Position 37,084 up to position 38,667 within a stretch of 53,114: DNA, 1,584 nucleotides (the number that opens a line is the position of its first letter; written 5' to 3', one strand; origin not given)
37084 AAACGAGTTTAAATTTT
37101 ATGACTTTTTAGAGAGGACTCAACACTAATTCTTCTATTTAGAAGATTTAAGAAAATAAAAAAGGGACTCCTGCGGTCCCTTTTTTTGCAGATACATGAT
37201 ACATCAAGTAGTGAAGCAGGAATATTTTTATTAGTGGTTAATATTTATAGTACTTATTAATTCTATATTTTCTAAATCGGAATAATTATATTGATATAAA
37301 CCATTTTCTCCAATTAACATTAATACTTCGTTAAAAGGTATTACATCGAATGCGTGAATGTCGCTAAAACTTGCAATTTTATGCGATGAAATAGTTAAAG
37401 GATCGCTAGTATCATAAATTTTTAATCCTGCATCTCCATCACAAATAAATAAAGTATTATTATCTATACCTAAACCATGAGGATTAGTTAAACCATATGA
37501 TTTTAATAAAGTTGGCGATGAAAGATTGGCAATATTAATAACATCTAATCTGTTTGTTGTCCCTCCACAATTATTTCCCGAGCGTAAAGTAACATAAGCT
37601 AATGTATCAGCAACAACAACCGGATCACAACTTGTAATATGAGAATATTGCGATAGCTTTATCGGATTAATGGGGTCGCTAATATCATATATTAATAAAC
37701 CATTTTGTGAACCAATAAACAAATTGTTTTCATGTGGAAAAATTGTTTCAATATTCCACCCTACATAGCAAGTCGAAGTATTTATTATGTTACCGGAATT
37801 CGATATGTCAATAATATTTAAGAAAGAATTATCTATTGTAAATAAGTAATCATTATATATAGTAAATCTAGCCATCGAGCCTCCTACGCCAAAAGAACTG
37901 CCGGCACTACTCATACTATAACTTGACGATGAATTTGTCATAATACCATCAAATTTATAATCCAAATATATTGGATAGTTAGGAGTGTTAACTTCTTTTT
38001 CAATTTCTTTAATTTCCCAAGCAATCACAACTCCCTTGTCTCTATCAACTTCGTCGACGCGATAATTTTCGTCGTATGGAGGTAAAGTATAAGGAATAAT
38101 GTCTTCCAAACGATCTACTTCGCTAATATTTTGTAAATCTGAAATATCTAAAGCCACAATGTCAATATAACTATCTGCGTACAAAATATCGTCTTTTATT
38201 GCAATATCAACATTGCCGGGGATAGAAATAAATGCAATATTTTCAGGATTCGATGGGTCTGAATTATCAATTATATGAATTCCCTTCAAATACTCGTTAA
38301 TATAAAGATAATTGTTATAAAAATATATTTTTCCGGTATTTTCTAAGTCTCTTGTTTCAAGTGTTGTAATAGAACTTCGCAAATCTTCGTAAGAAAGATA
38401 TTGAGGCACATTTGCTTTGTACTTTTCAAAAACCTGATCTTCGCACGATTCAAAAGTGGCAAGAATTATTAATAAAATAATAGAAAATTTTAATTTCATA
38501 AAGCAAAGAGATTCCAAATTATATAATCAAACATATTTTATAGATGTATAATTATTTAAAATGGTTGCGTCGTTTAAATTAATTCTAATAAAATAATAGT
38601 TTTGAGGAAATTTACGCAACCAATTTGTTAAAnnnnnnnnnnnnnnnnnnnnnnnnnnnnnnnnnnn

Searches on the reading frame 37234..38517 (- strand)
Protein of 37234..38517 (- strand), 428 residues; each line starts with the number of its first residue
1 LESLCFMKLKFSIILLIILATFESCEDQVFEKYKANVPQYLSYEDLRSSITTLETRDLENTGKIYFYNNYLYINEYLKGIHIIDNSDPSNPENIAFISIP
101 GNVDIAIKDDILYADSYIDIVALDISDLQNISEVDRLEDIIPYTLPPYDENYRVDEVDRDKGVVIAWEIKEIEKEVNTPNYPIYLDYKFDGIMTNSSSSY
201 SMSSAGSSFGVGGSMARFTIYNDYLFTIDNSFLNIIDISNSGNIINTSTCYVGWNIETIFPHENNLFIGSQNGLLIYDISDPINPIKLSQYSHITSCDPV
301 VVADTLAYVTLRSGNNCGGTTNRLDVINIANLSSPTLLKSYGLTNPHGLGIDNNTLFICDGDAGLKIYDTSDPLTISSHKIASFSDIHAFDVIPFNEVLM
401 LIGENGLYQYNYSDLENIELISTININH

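Call 86: search_protein_families(library=pfam, proteins=[window:37234-38517:-], max_evalue=0.00001)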
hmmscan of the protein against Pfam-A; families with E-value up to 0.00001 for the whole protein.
window:37234-38517:- (428 aa): 1 family
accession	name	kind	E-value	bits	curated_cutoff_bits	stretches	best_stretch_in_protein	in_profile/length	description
PF08309.17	LVIVD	-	4.5e-12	45.6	20.2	0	263-291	11-40/42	LVIVD repeat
